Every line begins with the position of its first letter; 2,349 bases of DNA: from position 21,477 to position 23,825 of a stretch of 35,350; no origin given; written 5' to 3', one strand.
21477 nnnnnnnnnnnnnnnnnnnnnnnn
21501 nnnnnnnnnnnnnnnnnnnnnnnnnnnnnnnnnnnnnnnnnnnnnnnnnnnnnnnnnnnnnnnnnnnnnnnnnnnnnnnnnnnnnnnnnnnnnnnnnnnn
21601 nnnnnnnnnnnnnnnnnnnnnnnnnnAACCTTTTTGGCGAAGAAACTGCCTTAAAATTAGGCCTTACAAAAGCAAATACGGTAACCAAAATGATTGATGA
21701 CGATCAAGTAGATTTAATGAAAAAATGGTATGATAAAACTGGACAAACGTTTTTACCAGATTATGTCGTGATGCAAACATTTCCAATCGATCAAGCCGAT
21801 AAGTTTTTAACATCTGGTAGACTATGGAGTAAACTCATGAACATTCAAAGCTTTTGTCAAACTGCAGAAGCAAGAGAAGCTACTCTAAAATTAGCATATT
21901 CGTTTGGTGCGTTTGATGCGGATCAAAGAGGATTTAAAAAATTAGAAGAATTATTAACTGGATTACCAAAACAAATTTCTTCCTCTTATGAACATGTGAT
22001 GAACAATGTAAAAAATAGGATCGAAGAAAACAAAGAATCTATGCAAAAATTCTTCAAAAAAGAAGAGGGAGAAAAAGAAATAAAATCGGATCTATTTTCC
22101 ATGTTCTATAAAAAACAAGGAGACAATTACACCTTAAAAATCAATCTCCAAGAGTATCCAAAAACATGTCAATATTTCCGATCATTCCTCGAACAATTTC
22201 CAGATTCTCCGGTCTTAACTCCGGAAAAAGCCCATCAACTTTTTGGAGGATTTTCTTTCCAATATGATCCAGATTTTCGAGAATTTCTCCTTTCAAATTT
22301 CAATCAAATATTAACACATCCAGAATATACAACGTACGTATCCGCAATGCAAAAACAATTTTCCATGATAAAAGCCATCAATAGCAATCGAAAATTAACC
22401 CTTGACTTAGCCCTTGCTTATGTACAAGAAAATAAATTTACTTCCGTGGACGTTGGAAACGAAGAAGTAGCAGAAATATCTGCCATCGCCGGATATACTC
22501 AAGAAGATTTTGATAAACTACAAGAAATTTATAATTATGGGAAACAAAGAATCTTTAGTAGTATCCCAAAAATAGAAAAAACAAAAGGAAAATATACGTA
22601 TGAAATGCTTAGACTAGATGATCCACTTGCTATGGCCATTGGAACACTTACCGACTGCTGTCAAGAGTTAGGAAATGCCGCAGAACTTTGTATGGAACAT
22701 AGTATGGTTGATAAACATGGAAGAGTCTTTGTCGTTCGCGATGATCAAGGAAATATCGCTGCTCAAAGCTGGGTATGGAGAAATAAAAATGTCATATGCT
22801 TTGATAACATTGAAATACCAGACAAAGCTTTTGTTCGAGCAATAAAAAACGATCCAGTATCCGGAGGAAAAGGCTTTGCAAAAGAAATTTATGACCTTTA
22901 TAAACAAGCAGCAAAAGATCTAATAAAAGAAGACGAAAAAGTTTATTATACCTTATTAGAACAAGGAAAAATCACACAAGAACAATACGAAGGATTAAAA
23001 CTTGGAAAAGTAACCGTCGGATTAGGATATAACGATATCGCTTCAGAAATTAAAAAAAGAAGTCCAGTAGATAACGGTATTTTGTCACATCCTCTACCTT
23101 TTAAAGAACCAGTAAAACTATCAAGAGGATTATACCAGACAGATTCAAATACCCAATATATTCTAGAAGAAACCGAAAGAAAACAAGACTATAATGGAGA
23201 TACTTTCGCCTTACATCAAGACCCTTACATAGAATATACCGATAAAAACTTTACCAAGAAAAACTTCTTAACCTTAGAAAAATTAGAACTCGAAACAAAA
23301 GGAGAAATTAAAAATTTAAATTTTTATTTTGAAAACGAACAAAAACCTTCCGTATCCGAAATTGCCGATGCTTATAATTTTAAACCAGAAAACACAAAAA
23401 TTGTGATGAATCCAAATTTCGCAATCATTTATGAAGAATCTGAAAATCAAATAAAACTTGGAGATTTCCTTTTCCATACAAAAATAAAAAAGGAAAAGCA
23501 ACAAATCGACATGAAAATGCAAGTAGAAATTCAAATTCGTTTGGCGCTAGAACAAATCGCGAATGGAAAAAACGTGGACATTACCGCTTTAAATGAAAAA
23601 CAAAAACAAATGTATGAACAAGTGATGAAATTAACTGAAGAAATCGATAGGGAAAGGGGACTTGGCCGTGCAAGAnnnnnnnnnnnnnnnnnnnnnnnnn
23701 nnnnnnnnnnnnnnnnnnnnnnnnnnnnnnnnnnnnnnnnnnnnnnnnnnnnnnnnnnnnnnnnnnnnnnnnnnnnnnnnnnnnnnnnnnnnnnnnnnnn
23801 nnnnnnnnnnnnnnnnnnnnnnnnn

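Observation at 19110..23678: Giant 1,522-aa ORF with five copies of a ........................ module and no recognisable family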

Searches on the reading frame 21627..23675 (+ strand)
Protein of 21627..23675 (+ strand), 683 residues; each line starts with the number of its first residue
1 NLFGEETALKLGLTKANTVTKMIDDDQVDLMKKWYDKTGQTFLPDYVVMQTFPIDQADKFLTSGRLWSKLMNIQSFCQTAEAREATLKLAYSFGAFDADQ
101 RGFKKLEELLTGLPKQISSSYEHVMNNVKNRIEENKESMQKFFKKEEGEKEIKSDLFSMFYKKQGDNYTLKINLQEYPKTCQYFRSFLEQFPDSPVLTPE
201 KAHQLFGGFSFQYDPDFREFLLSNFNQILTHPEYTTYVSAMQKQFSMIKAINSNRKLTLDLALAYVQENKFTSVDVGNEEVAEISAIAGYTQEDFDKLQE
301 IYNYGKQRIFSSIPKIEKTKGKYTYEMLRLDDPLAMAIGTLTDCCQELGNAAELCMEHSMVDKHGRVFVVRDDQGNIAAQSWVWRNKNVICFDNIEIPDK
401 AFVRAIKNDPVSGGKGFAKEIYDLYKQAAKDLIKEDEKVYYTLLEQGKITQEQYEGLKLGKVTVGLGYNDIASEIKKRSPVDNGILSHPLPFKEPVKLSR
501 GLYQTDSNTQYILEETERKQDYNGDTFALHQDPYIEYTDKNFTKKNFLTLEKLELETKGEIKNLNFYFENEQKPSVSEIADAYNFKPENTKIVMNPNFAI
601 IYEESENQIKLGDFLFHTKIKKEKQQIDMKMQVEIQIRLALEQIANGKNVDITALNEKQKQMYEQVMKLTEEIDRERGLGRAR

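Call 15: search_solved_structures(query=A1, max_evalue=10)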
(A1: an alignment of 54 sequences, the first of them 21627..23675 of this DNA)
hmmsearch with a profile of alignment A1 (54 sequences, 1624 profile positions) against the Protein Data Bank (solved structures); distinct sequences matched with E-value up to 10: 2.
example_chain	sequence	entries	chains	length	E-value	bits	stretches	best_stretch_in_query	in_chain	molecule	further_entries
8hpp_C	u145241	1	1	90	0.031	14.9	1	666-743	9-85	Sarcoma antigen 1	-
2w9x_A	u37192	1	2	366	0.96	9.9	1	1401-1458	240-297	PUTATIVE ACETYL XYLAN ESTERASE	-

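Call 25: predict_structure(alignment_id=A1)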
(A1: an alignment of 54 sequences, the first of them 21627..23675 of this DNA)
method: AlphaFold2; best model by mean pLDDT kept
length: 683 residues; sequences in the alignment: 54
mean_pLDDT: 90.7   pTM: 0.85
mean pLDDT of the five models: 90.7, 87.6, 87.1, 85.8, 85.6
residues with pLDDT >= 90: 489; 70-90: 161; 50-70: 31; < 50: 2
segments of 3 or more residues with pLDDT < 50: none
pLDDT, mean of each block of 10 residues (from residue 1): 87 92 95 93 93 93 94 92 97 95 96 90 91 87 81 80 91 89 91 90 94 95 92 90 94 92 85 89 91 94 96 97 96 94 88 92 97 94 95 92 89 89 97 97 94 94 84 92 89 88 70 86 91 95 89 88 62 80 93 96 95 94 88 97 93 94 95 89 47
secondary structure, 60 per line:
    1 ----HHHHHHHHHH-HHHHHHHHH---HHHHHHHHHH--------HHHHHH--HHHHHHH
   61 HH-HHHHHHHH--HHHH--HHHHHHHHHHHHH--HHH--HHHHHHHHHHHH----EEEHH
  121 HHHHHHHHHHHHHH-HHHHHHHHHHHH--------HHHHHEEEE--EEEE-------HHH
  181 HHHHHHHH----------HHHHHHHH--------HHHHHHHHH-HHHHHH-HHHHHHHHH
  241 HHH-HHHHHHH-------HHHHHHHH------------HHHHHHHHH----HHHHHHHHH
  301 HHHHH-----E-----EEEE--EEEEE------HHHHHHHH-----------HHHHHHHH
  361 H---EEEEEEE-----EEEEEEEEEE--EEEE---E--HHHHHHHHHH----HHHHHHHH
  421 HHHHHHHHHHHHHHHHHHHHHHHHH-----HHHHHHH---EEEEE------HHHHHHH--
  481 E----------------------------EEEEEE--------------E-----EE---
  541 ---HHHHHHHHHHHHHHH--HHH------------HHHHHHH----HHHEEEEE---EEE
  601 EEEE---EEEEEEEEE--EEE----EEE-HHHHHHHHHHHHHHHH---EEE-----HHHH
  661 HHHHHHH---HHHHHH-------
elements in order: H5-14 H16-24 H28-37 H46-51 H54-62 H64-71 H74-77 H80-92 H100-111 E116-118 H119-134 H136-147 H156-160 E161-164 E167-170 H178-188 H199-206 H215-223 H225-230 H232-243 H245-251 H259-266 H279-287 H292-305 E317-320 E323-327 H334-341 H353-361 E365-371 E377-386 E389-392 H399-408 H413-445 H451-457 E461-465 H472-478 E510-515 H544-558 H576-582 E590-594 E598-604 E608-616 E619-621 E626-628 H630-645 E649-651 H657-667 H671-676
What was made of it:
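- On GNAT (acyl-CoA N-acyltransferase) superfamily: A second, similar domain lies at 544-667 (call 25).
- Closest known: Tandem-GNAT acyltransferases. Same: The predicted order of strands and helices matches in two consecutive alpha/beta domains (call 25).
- Fold: AF2 pLDDT 90.7 and pTM 0.85, with GNAT order of strands and helices twice (call 25).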

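Call 27: fold_search(model_id=the predicted structure, library=pdb)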
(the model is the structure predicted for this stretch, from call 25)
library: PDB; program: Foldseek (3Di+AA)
matches with E <= 10: 392; with E <= 0.001: 0
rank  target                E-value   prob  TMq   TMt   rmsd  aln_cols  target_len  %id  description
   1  7wx5                  1.4e-02  0.82  0.12  0.25  22.0       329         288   10  a Legionella acetyltransferase effector VipF (released 2023-02-22)
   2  3tt2                  3.5e-02  0.66  0.13  0.24  20.5       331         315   10  Crystal Structure of GCN5-related N-Acetyltransferase from Sphaerobacter thermophilus (released 2011-10-05)
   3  3n7z_E                4.5e-02  0.57  0.11  0.18  21.2       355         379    7  Crystal structure of acetyltransferase from Bacillus anthracis (released 2010-06-16)
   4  3n7z_A                5.2e-02  0.41  0.10  0.17  21.3       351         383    8  Crystal structure of acetyltransferase from Bacillus anthracis (released 2010-06-16)
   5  3n7z_B                5.4e-02  0.60  0.11  0.18  22.8       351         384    6  Crystal structure of acetyltransferase from Bacillus anthracis (released 2010-06-16)
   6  3n7z_D                5.4e-02  0.54  0.10  0.17  22.4       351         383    7  Crystal structure of acetyltransferase from Bacillus anthracis (released 2010-06-16)
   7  3n7z_C                5.7e-02  0.47  0.10  0.18  22.9       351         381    7  Crystal structure of acetyltransferase from Bacillus anthracis (released 2010-06-16)
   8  4my0_F                5.7e-02  0.44  0.08  0.13  20.4       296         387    7  Crystal Structure of GCN5-related N-acetyltransferase from Kribbella flavida (released 2013-11-06)
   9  6dau_B                5.9e-02  0.72  0.09  0.30  13.2       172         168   17  Crystal structure of E33Q and E41Q mutant forms of the spermidine/spermine N-acetyltransferase SpeG from Vibrio choler (released 2018-07-04)
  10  7kx3_C                6.8e-02  0.72  0.12  0.40  11.9       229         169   15  SpeG Spermidine N-acetyltransferase F149G mutant from Vibrio cholerae (released 2020-12-16)
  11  7kx3_A                7.5e-02  0.60  0.12  0.36  12.5       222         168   15  SpeG Spermidine N-acetyltransferase F149G mutant from Vibrio cholerae (released 2020-12-16)
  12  2hv2_C                7.5e-02  0.44  0.10  0.16  21.2       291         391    6  Crystal Structure of Conserved Protein of Unknown Function from Enterococcus faecalis V583 at 2.4 A Resolution, Probab (released 2006-08-29)
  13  7kwq_A                8.3e-02  0.69  0.12  0.38  11.2       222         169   13  Spermidine N-acetyltransferase SpeG R149-K152 chimera from Vibrio cholerae and hSSAT (released 2020-12-16)
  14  1m1d_A                1.0e-01  0.90  0.12  0.39   6.9       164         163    7  TETRAHYMENA GCN5 WITH BOUND BISUBSTRATE ANALOG INHIBITOR (released 2002-10-30)
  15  6dau_C                1.0e-01  0.60  0.09  0.30  13.3       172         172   17  Crystal structure of E33Q and E41Q mutant forms of the spermidine/spermine N-acetyltransferase SpeG from Vibrio choler (released 2018-07-04)
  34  2hv2_D                1.5e-01  0.35  0.12  0.20  19.4       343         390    7  Crystal Structure of Conserved Protein of Unknown Function from Enterococcus faecalis V583 at 2.4 A Resolution, Probab (released 2006-08-29)
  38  2hv2_F                1.5e-01  0.21  0.09  0.14  21.5       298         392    7  Crystal Structure of Conserved Protein of Unknown Function from Enterococcus faecalis V583 at 2.4 A Resolution, Probab (released 2006-08-29)
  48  2hv2_B                1.8e-01  0.30  0.10  0.16  21.3       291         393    6  Crystal Structure of Conserved Protein of Unknown Function from Enterococcus faecalis V583 at 2.4 A Resolution, Probab (released 2006-08-29)
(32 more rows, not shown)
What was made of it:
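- Closest known: Tandem-GNAT acyltransferases. Same: These proteins fill the whole top-50 of the Foldseek PDB list, and the tandem-GNAT proteins align over about 300-350 columns (call 27).
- All top-50 PDB Foldseek hits are GNATs, led by tandem-GNAT proteins (VipF, 3tt2, Eis-like 3n7z and 2hv2) aligned over about 300-350 columns (call 27).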

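Call 54: fold_search(model_id=the predicted structure, library=viral)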
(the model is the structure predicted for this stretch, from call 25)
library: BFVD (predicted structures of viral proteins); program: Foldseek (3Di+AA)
matches with E <= 10: 387; with E <= 0.001: 1
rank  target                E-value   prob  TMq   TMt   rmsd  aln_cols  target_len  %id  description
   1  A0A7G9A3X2            3.5e-11  1.00  0.28  0.29  18.3       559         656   14  Uncharacterized protein [Bacteriophage sp.]
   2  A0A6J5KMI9            3.4e-03  0.87  0.10  0.08  16.7       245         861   11  PcfJ-like protein [uncultured Caudovirales phage]
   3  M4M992                3.9e-03  0.97  0.11  0.16  15.1       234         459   12  (no name in the UniProt tables at hand)
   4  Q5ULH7                1.0e-02  0.63  0.11  0.14  17.6       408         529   11  Orf137 [Lactobacillus phage LP65]
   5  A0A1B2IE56            1.4e-02  0.97  0.12  0.27  20.5       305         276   10  Uncharacterized protein [Erwinia phage vB_EamM_Kwan]
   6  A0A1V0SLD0            2.8e-02  0.97  0.14  0.47   8.0       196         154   11  Acetyltransferase GNAT family protein [Klosneuvirus KNV1]
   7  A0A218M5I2            3.0e-02  0.91  0.14  0.40  10.7       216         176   12  Acetyltransferase domain protein [Arthrobacter phage Niktson]
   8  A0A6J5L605            3.1e-02  0.44  0.12  0.07  18.4       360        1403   11  PcfJ-like protein [uncultured Caudovirales phage]
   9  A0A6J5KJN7            3.6e-02  0.21  0.13  0.10  26.5       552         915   11  PcfJ-like protein [uncultured Caudovirales phage]
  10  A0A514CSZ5            5.0e-02  0.60  0.13  0.20  20.2       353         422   11  Uncharacterized protein [Achromobacter phage Motura]
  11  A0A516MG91            8.3e-02  0.28  0.13  0.25  17.9       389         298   10  (no name in the UniProt tables at hand)
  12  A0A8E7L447            8.7e-02  0.66  0.11  0.25  20.9       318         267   10  (no name in the UniProt tables at hand)
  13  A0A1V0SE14            9.2e-02  0.87  0.11  0.40   7.5       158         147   11  Acetyltransferase GNAT family protein [Indivirus ILV1]
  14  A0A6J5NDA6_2          9.2e-02  0.16  0.11  0.10  25.6       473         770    9  DUF6973 domain-containing protein [uncultured Caudovirales phage]
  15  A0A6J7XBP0            1.0e-01  0.85  0.10  0.39   8.9       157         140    8  GNAT domain containing protein [uncultured Caudovirales phage]
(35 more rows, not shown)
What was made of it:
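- On GNAT (acyl-CoA N-acyltransferase) superfamily: GNAT hits in BFVD have E 0.03-0.8 (call 54).
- On PcfJ-like (PF14284): Foldseek BFVD hits to 'PcfJ-like protein' entries: E 3.4e-3 (prob 0.87), 0.031, 0.036 and 0.41 (call 54).
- Closest known: PcfJ-like domain. Same: Foldseek BFVD hits to proteins named 'PcfJ-like' rank just below the top hit (E 3.4e-3 to 0.4; call 54).
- In BFVD, GNATs and 'PcfJ-like' proteins follow one uncharacterised phage protein at E 3.5e-11 (call 54).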
